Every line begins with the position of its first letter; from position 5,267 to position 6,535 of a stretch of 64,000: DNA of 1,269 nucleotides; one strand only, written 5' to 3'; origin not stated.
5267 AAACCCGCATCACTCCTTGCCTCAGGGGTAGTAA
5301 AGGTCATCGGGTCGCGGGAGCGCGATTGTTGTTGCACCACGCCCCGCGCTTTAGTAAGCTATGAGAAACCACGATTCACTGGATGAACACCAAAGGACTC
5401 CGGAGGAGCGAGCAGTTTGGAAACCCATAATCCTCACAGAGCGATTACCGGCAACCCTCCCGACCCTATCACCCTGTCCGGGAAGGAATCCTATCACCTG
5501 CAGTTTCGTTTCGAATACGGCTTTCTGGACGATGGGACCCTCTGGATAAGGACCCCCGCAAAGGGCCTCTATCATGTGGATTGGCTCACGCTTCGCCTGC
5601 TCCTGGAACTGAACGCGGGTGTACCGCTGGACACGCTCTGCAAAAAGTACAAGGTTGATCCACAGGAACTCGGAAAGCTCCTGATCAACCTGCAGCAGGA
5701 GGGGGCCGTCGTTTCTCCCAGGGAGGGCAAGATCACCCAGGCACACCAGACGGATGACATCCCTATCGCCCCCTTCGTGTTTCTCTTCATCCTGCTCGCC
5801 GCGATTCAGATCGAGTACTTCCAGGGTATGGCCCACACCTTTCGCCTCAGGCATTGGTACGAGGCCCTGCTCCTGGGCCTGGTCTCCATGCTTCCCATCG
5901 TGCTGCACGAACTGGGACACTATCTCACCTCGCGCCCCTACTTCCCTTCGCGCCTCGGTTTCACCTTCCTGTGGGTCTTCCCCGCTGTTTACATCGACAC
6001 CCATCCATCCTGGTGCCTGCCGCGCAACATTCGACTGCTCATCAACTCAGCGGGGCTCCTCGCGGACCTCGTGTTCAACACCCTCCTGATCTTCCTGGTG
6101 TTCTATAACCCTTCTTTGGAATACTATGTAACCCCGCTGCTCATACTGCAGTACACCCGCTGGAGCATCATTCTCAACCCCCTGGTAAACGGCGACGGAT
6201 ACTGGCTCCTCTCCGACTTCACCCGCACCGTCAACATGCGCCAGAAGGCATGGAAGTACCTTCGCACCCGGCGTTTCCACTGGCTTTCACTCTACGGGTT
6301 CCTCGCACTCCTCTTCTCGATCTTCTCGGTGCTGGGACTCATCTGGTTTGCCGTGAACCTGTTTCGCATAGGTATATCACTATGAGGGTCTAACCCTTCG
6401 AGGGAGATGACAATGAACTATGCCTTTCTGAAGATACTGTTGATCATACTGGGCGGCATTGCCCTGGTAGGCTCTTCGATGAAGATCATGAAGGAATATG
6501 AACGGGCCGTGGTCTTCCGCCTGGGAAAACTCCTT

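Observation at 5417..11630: Candidate novel membrane-tethered RiPP-like maturation system: RRE-M50 protease, SPFH-rSAM/SPASM, rSAM/SPASM, GSW-rich repeat protein, third rSAM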

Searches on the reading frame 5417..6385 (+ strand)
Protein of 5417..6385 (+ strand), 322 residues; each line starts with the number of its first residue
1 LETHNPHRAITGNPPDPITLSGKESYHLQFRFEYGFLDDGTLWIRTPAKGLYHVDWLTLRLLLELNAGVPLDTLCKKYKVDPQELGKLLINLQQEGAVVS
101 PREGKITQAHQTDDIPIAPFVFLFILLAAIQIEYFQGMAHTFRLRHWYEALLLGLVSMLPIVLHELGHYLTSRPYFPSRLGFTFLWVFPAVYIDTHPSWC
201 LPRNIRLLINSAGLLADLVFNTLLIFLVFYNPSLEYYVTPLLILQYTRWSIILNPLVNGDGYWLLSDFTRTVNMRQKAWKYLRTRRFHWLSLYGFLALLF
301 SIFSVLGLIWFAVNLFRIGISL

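Call 4: search_protein_families(library=pfam, proteins=[window:5417-6385:+], max_evalue=0.1)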
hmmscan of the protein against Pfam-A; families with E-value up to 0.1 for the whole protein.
window:5417-6385:+ (322 aa): 1 family
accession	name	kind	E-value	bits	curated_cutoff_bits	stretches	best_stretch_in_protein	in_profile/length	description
PF02163.28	Peptidase_M50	-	0.0095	15.7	27.2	0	158-173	7-22/221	Peptidase family M50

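Call 5: search_protein_families(library=ncbifam, proteins=[window:5417-6385:+], max_evalue=0.1)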
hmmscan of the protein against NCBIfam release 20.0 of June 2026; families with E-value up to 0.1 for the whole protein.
window:5417-6385:+ (322 aa): 2 families
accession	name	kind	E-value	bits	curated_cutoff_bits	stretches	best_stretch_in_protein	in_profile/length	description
NF041824.1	daptide_HExxH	equivalog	2.9e-13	49.7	300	1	145-316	155-346/379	daptide biosynthesis intramembrane metalloprotease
NF058609.1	RiPP_HExxH_LiaK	equivalog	1.8e-12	47.5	225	1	117-270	56-213/246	YydH/LiaK family epipeptide maturation metalloprotease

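Call 29: find_related_loci(query=A2, collection=genome_contigs, flank=8000)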
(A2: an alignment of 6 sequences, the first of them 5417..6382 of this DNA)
Query A2 (322 aa) in genome_contigs; peptide patterns used: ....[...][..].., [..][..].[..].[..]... (x = any residue, [..] = any of these).
92 stretches matched a pattern; 12 encode a relative of the query (tblastn E <= 1e-3); 12 distinct loci.
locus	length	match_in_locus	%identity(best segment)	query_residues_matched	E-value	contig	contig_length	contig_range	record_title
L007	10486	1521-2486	92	1-322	0e+0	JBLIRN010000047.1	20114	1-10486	MAG: bacterium isolate MG2_202303_bin_136 MG2_202303_bin_136_scaffold_47, whole genome shotgun sequence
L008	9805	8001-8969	74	1-322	4e-159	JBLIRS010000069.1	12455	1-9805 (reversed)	MAG: bacterium isolate MF1_201704_bin_296 MF1_201704_bin_296_scaffold_69, whole genome shotgun sequence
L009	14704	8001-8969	74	1-322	1e-158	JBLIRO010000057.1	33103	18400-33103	MAG: bacterium isolate MG1_202111_bin_529 MG1_202111_bin_529_scaffold_57, whole genome shotgun sequence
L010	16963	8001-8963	72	3-322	6e-155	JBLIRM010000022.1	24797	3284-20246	MAG: bacterium isolate MG2_202303_bin_300 MG2_202303_bin_300_scaffold_22, whole genome shotgun sequence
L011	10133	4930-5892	69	1-320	2e-143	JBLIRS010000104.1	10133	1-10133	MAG: bacterium isolate MF1_201704_bin_296 MF1_201704_bin_296_scaffold_104, whole genome shotgun sequence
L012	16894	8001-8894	66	18-315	2e-128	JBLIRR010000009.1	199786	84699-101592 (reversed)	MAG: bacterium isolate MF1_201910_bin_226 MF1_201910_bin_226_scaffold_9, whole genome shotgun sequence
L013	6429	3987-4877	65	19-315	6e-123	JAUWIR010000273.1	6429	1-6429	MAG: Pseudomonadota bacterium isolate CSMAG_2299 CSMAG_2299_k127_9283774_length_6429_cov_53.1319, whole genome shotgun s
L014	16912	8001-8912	64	13-316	3e-122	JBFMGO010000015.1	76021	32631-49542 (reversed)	MAG: bacterium isolate MAG299 MAG299_15, whole genome shotgun sequence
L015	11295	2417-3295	65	23-315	4e-121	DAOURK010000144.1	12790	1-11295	MAG TPA_asm: Pseudomonadota bacterium isolate CSMAG_150 CSMAG_150_k141_155162_length_12790_cov_1176.2716, whole genome s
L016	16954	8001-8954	69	7-322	1e-150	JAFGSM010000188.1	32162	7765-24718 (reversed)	MAG: bacterium isolate Zod_Metabat.896 k87_9933159, whole genome shotgun sequence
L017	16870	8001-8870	39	26-318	4e-76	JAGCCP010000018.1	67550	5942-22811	MAG: Candidatus Ruminimicrobiellum bubulum isolate RGIG9669 Yak_Omasum-2__c291949, whole genome shotgun sequence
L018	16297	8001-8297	56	17-115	1e-31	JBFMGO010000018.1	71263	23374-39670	MAG: bacterium isolate MAG299 MAG299_18, whole genome shotgun sequence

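Call 33: find_homologous_proteins(query=A2)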
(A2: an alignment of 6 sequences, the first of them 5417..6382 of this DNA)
Query A2 (6 sequences) (322 aa, profile of the alignment): 40 proteins with E <= 0.001 among 8000 candidates.
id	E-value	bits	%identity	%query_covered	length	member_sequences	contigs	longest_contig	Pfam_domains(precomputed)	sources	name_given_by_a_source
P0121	2.0e-184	630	64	96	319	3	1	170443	-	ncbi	ncbi:MAG: hypothetical protein AB1611_17030 [bacterium]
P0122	3.2e-183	626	64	94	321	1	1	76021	-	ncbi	ncbi:MAG: hypothetical protein AB1847_05405 [bacterium]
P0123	3.6e-183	626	61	98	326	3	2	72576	-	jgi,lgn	jgi:hypothetical protein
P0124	4.3e-176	603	65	92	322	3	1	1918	-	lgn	-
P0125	3.5e-174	596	92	100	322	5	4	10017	-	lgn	-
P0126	2.9e-173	593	74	100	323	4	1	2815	-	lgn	-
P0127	3.1e-172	590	67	91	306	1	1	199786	-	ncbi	ncbi:MAG: hypothetical protein ACMUJM_07830 [bacterium]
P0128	7.2e-171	585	72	100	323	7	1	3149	-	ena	-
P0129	1.4e-170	584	73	99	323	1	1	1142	-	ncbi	-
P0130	2.4e-170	584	83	100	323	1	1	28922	-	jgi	-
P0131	2.0e-169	581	75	100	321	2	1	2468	-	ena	-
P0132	4.7e-166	570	65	91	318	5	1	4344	-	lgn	-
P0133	1.2e-164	565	69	98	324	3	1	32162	-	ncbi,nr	ncbi:hypothetical protein JXL19_09770 [bacterium]|nr:hypothetical protein [bacterium]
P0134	3.0e-164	564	76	93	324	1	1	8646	-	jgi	jgi:hypothetical protein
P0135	2.1e-163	561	71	99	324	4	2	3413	-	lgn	-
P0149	4.7e-107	376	48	92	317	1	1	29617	-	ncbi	ncbi:MAG: hypothetical protein ABIH89_04575 [Elusimicrobiota bacterium]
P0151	1.1e-101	358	47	91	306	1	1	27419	PF02163.29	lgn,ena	-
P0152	6.4e-101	356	48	89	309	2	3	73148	-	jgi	jgi:hypothetical protein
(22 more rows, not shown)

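Call 34: find_encoding_contigs(protein=P0149, flank=8000, max_places=1)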
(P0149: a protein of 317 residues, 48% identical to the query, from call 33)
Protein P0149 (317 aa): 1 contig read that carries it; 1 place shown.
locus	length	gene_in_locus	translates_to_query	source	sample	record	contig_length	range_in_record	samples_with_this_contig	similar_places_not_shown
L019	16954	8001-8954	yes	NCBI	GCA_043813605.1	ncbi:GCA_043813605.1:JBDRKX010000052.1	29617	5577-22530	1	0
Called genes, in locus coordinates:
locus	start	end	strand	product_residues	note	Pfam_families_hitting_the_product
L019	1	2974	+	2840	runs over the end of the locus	PF02913:FAD-oxidase_C (weak)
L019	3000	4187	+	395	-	PF04055:Radical_SAM, PF13186:SPASM (weak)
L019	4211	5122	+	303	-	-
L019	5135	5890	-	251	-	PF01145:Band_7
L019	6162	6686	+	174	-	-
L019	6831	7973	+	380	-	PF04055:Radical_SAM, PF13353:Fer4_12 (weak), PF13186:SPASM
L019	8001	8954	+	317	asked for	-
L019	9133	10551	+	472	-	PF02321:OEP (faint)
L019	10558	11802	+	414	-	PF25954:Beta-barrel_RND_2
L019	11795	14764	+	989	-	PF00873:ACR_tran, PF03176:MMPL (faint), PF02355:SecD_SecF_C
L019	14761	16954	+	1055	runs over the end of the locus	PF00873:ACR_tran, PF03176:MMPL (weak)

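Call 35: find_encoding_contigs(protein=P0151, flank=8000, max_places=1)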
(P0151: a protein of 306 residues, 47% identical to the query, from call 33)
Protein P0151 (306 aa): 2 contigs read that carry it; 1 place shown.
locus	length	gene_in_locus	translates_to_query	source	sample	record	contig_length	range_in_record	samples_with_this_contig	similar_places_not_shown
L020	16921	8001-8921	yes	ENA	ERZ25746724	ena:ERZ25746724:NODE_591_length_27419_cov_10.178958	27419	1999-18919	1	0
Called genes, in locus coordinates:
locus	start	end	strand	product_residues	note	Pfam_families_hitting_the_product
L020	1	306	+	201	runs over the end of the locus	PF04350:PilO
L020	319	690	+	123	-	PF16537:T2SSB (faint)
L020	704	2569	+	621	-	PF07660:STN, PF03958:Secretin_N, PF00263:Secretin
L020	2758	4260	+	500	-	PF00575:S1 (faint), PF10150:RNase_E_G, PF20833:RNase_E_G_Thio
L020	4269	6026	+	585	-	PF00515:TPR_1 (faint), PF07719:TPR_2 (faint), PF04932:Wzy_C, PF13432:TPR_16 (faint), PF21033:RMD1-3 (faint), PF13181:TPR_8 (faint), PF13414:TPR_11, PF13424:TPR_12 (weak), +1 more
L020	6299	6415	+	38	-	-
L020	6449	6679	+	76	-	-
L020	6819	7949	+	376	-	PF04055:Radical_SAM, PF13353:Fer4_12 (weak), PF13186:SPASM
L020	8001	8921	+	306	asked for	PF02163:Peptidase_M50 (faint)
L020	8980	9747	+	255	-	PF01145:Band_7, PF13421:Band_7_1 (weak)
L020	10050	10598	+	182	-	PF00156:Pribosyltran, PF14681:UPRTase (weak)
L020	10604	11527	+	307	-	PF02729:OTCace_N, PF00185:OTCace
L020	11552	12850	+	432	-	PF01979:Amidohydro_1, PF12890:DHOase, PF07969:Amidohydro_3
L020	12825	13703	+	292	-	PF00175:NAD_binding_1, PF10418:DHODB_Fe-S_bind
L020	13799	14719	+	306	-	PF01180:DHO_dh, PF01207:Dus (faint)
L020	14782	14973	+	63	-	PF09957:VapB_antitoxin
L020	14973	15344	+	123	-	PF01850:PIN (weak)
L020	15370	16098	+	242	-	PF00215:OMPdecase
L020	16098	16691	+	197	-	PF00156:Pribosyltran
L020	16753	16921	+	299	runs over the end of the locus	PF03755:YicC-like_N, PF08340:YicC-like_C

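Call 36: find_encoding_contigs(protein=P0152, flank=8000, max_places=1)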
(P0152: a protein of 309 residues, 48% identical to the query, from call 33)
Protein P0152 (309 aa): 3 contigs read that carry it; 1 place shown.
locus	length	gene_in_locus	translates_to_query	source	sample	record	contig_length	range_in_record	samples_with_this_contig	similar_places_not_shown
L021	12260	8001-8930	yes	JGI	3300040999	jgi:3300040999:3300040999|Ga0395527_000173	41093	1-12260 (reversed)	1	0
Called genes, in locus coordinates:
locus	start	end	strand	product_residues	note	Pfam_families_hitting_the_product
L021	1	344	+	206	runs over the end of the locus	-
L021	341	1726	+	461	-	-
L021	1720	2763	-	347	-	-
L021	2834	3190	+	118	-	PF02643:DUF192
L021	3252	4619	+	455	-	PF00890:FAD_binding_2 (faint), PF01134:GIDA (weak), PF01262:AlaDh_PNT_C (faint), PF01266:DAO (faint), PF07992:Pyr_redox_2, PF12831:FAD_oxidored, PF00070:Pyr_redox, PF02852:Pyr_redox_dim, +2 more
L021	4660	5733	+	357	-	PF01571:GCV_T, PF08669:GCV_T_C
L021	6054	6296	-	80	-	-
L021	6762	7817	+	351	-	PF04055:Radical_SAM, PF13353:Fer4_12 (weak), PF13186:SPASM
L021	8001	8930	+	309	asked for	-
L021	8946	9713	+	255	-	PF01145:Band_7, PF13421:Band_7_1 (weak)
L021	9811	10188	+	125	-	PF00364:Biotin_lipoyl (faint), PF01597:GCV_H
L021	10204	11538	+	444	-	PF02347:GDC-P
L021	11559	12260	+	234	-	?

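Call 37: search_protein_families(library=ncbifam, proteins=[L020:6819-7949:+, L021:6762-7817:+, L019:6831-7973:+, L019:3000-4187:+, L020:8001-8921:+, L020:8980-9747:+, L020:6299-6415:+, L020:6449-6679:+, L019:6162-6686:+, L019:4211-5122:+], max_evalue=0.01)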
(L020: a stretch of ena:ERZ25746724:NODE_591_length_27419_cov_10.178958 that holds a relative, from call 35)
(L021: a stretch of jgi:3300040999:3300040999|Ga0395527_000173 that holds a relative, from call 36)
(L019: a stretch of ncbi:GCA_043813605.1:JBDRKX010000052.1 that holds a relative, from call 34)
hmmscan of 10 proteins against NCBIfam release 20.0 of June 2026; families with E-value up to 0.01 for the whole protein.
L020:6819-7949:+ (376 aa): 86 families (the best 25 are shown)
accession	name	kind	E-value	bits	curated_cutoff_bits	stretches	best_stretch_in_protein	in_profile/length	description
TIGR04103.1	rSAM_nif11_3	equivalog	8.5e-77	258.5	725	1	20-371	7-365/412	nif11-class peptide radical SAM maturase 3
TIGR03913.1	rad_SAM_trio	equivalog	5.6e-69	232.8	591.75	1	13-363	14-367/477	GDL motif peptide-associated radical SAM/SPASM maturase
TIGR04133.1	rSAM_w_lipo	hypoth_equivalog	3.9e-52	177.3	425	1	3-327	9-327/350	TIGR04133 family radical SAM/SPASM protein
TIGR04545.1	rSAM_ahbD_hemeb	equivalog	4.7e-41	141.3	500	1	20-351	2-338/339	heme b synthase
TIGR04055.1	rSAM_NirJ2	equivalog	3e-38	132.2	500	1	20-351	2-325/326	putative heme d1 biosynthesis radical SAM protein NirJ2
TIGR04053.2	TIGR04053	equivalog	5.2e-38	131.2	395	1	16-225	6-214/366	TIGR04053 family radical SAM/SPASM domain-containing protein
NF050035.1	rSAM_WgK_link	exception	1.8e-37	129.2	650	2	17-204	8-193/367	radical SAM/SPASM peptide maturase WgkB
TIGR03962.1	mycofact_rSAM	equivalog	2.1e-35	122.5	265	1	17-341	11-322/339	mycofactocin radical SAM maturase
TIGR04546.1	rSAM_ahbC_deAc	equivalog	5.1e-35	121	650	1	19-180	40-198/390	12,18-didecarboxysiroheme deacetylase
TIGR04051.1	rSAM_NirJ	equivalog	6.2e-35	120.8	515.45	1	19-180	3-161/354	heme d1 biosynthesis radical SAM protein NirJ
TIGR04054.1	rSAM_NirJ1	equivalog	2.3e-32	112.1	650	1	17-182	35-197/387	putative heme d1 biosynthesis radical SAM protein NirJ1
NF045574.1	sacti_mat_StsB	exception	2.8e-32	112.2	625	1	11-347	89-411/466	StsB family radical SAM/SPASM domain sactipeptide maturase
TIGR02109.1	PQQ_syn_pqqE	equivalog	1.8e-30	106.1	381.35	1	16-341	5-322/358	pyrroloquinoline quinone biosynthesis protein PqqE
TIGR04303.1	GeoRSP_rSAM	equivalog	2.3e-30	106.3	400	1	17-342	4-317/325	GeoRSP system radical SAM/SPASM protein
TIGR04347.1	pseudo_SAM_Halo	equivalog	4.6e-30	105.2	525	2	19-181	39-198/390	TIGR04347 family pseudo-SAM/SPASM protein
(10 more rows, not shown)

L021:6762-7817:+ (351 aa): 71 families (the best 25 are shown)
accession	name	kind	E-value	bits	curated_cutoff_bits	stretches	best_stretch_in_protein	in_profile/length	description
TIGR04103.1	rSAM_nif11_3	equivalog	4.4e-70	236.4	725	1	15-350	6-351/412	nif11-class peptide radical SAM maturase 3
TIGR03913.1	rad_SAM_trio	equivalog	1.8e-65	221.2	591.75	1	7-347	12-358/477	GDL motif peptide-associated radical SAM/SPASM maturase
TIGR04133.1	rSAM_w_lipo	hypoth_equivalog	5.9e-47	160.3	425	1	14-322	24-329/350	TIGR04133 family radical SAM/SPASM protein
TIGR04545.1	rSAM_ahbD_hemeb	equivalog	1.7e-44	152.6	500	1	17-344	3-338/339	heme b synthase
TIGR04055.1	rSAM_NirJ2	equivalog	5.4e-43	147.8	500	1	17-344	3-325/326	putative heme d1 biosynthesis radical SAM protein NirJ2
NF050035.1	rSAM_WgK_link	exception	6.6e-40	137.2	650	2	19-211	14-206/367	radical SAM/SPASM peptide maturase WgkB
TIGR04053.2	TIGR04053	equivalog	2.5e-36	125.7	395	2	13-222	7-218/366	TIGR04053 family radical SAM/SPASM domain-containing protein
TIGR04051.1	rSAM_NirJ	equivalog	5.4e-36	124.3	515.45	2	16-182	4-168/354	heme d1 biosynthesis radical SAM protein NirJ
TIGR04546.1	rSAM_ahbC_deAc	equivalog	1.3e-34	119.6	650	1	16-182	41-205/390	12,18-didecarboxysiroheme deacetylase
TIGR03962.1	mycofact_rSAM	equivalog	4.7e-34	118.1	265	1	15-329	13-318/339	mycofactocin radical SAM maturase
TIGR04250.1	SCM_rSAM_ScmE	equivalog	1e-33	116.7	400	1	17-334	6-337/358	SynChlorMet cassette radical SAM/SPASM protein ScmE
TIGR04054.1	rSAM_NirJ1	equivalog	1.2e-32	113.1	650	1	16-179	38-199/387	putative heme d1 biosynthesis radical SAM protein NirJ1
TIGR04347.1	pseudo_SAM_Halo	equivalog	3.2e-31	109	525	1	16-183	40-205/390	TIGR04347 family pseudo-SAM/SPASM protein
NF045574.1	sacti_mat_StsB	exception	1.9e-30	106.1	625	1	15-346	97-417/466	StsB family radical SAM/SPASM domain sactipeptide maturase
TIGR04303.1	GeoRSP_rSAM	equivalog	2e-30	106.5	400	1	13-335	4-317/325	GeoRSP system radical SAM/SPASM protein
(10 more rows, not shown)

L019:6831-7973:+ (380 aa): 76 families (the best 25 are shown)
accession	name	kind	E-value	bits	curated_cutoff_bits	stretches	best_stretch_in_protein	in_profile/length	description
TIGR04133.1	rSAM_w_lipo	hypoth_equivalog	3.7e-51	174.1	425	1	24-337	20-339/350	TIGR04133 family radical SAM/SPASM protein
TIGR04545.1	rSAM_ahbD_hemeb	equivalog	4.1e-43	148.1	500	1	30-336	2-323/339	heme b synthase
TIGR03913.1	rad_SAM_trio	equivalog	1.8e-42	145.4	591.75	1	25-330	16-336/477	GDL motif peptide-associated radical SAM/SPASM maturase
TIGR04103.1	rSAM_nif11_3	equivalog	6.8e-42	143.5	725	1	28-329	5-325/412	nif11-class peptide radical SAM maturase 3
TIGR04055.1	rSAM_NirJ2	equivalog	2.5e-39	135.7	500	1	30-329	2-303/326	putative heme d1 biosynthesis radical SAM protein NirJ2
TIGR04053.2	TIGR04053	equivalog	3.2e-39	135.2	395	2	24-238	4-225/366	TIGR04053 family radical SAM/SPASM domain-containing protein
TIGR03962.1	mycofact_rSAM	equivalog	2.6e-36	125.5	265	1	19-331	3-315/339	mycofactocin radical SAM maturase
TIGR04051.1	rSAM_NirJ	equivalog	2e-34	119.1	515.45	1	30-213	4-188/354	heme d1 biosynthesis radical SAM protein NirJ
TIGR04347.1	pseudo_SAM_Halo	equivalog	1.3e-32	113.5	525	2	25-200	35-211/390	TIGR04347 family pseudo-SAM/SPASM protein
NF050035.1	rSAM_WgK_link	exception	2e-32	112.6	650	2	26-209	7-192/367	radical SAM/SPASM peptide maturase WgkB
TIGR04054.1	rSAM_NirJ1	equivalog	2.7e-32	111.9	650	1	29-226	37-234/387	putative heme d1 biosynthesis radical SAM protein NirJ1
NF045574.1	sacti_mat_StsB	exception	1.5e-31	109.8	625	1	26-330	94-396/466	StsB family radical SAM/SPASM domain sactipeptide maturase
TIGR04546.1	rSAM_ahbC_deAc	equivalog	4e-31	108.2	650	1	28-206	39-218/390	12,18-didecarboxysiroheme deacetylase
TIGR02109.1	PQQ_syn_pqqE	equivalog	2.4e-28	99.1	381.35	1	33-329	12-312/358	pyrroloquinoline quinone biosynthesis protein PqqE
TIGR04317.1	W_rSAM_matur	equivalog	6.1e-28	97.9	380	1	34-326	10-320/349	tungsten cofactor oxidoreductase radical SAM maturase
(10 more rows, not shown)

L019:3000-4187:+ (395 aa): 75 families (the best 25 are shown)
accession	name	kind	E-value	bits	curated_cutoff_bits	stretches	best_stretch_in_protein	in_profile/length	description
TIGR04103.1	rSAM_nif11_3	equivalog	3.9e-67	226.6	725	1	22-365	6-356/412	nif11-class peptide radical SAM maturase 3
TIGR03913.1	rad_SAM_trio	equivalog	1e-63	215.4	591.75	1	16-370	14-371/477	GDL motif peptide-associated radical SAM/SPASM maturase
TIGR04545.1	rSAM_ahbD_hemeb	equivalog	2.5e-43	148.8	500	1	24-354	3-338/339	heme b synthase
TIGR04055.1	rSAM_NirJ2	equivalog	6.6e-42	144.2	500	1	25-354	4-325/326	putative heme d1 biosynthesis radical SAM protein NirJ2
TIGR04053.2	TIGR04053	equivalog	4.2e-41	141.4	395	2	19-238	6-224/366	TIGR04053 family radical SAM/SPASM domain-containing protein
TIGR04133.1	rSAM_w_lipo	hypoth_equivalog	1.5e-39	136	425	1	13-353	16-346/350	TIGR04133 family radical SAM/SPASM protein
TIGR04051.1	rSAM_NirJ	equivalog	1.9e-38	132.4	515.45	1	23-345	4-339/354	heme d1 biosynthesis radical SAM protein NirJ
TIGR04546.1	rSAM_ahbC_deAc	equivalog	2.8e-37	128.4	650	1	23-187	41-200/390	12,18-didecarboxysiroheme deacetylase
NF050035.1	rSAM_WgK_link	exception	2e-34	119.2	650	2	26-235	14-220/367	radical SAM/SPASM peptide maturase WgkB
NF045574.1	sacti_mat_StsB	exception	5.2e-33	114.6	625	1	21-348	96-409/466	StsB family radical SAM/SPASM domain sactipeptide maturase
TIGR04054.1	rSAM_NirJ1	equivalog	7.2e-32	110.5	650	2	8-187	24-197/387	putative heme d1 biosynthesis radical SAM protein NirJ1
TIGR04250.1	SCM_rSAM_ScmE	equivalog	1.6e-30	106.2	400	1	20-342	2-335/358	SynChlorMet cassette radical SAM/SPASM protein ScmE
TIGR04303.1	GeoRSP_rSAM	equivalog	4.3e-30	105.4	400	1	20-344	4-316/325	GeoRSP system radical SAM/SPASM protein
TIGR03962.1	mycofact_rSAM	equivalog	6.7e-30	104.4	265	1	20-339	11-318/339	mycofactocin radical SAM maturase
TIGR02109.1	PQQ_syn_pqqE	equivalog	1.8e-28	99.5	381.35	1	20-347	6-325/358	pyrroloquinoline quinone biosynthesis protein PqqE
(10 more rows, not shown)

L020:8001-8921:+ (306 aa): 2 families
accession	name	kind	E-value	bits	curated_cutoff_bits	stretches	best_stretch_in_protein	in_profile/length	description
NF058609.1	RiPP_HExxH_LiaK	equivalog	1.4e-17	64.2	225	1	87-252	46-213/246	YydH/LiaK family epipeptide maturation metalloprotease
NF041824.1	daptide_HExxH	equivalog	3.4e-16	59.3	300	1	133-266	163-299/379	daptide biosynthesis intramembrane metalloprotease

L020:8980-9747:+ (255 aa): 5 families
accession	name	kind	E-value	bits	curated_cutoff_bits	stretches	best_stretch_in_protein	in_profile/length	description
TIGR01933.1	hflK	equivalog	2.2e-21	76.5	159.4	1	25-198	1-176/261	FtsH protease activity modulator HflK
TIGR01932.1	hflC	equivalog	1.8e-14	53.3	134.4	2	10-148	4-158/318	protease modulator HflC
NF008181.0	PRK10930.1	equivalog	6.6e-14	51.5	660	1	14-195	86-270/419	FtsH protease activity modulator HflK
NF008259.0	PRK11029.1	equivalog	2.9e-09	36.4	427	1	11-100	6-102/334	protease modulator HflC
NF058507.1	FlotScfldFlot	equivalog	2.3e-07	30.3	700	1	45-208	54-225/477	flotillin lipid rafts scaffold protein FloT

L020:6299-6415:+ (38 aa): 0 families

L020:6449-6679:+ (76 aa): 0 families

L019:6162-6686:+ (174 aa): 0 families

L019:4211-5122:+ (303 aa): 1 family
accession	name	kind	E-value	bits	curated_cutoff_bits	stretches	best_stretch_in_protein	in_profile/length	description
NF053768.1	CIS12_fam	equivalog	8.1e-05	21.5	860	1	154-286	53-189/715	CIS12 family contractile injection system protein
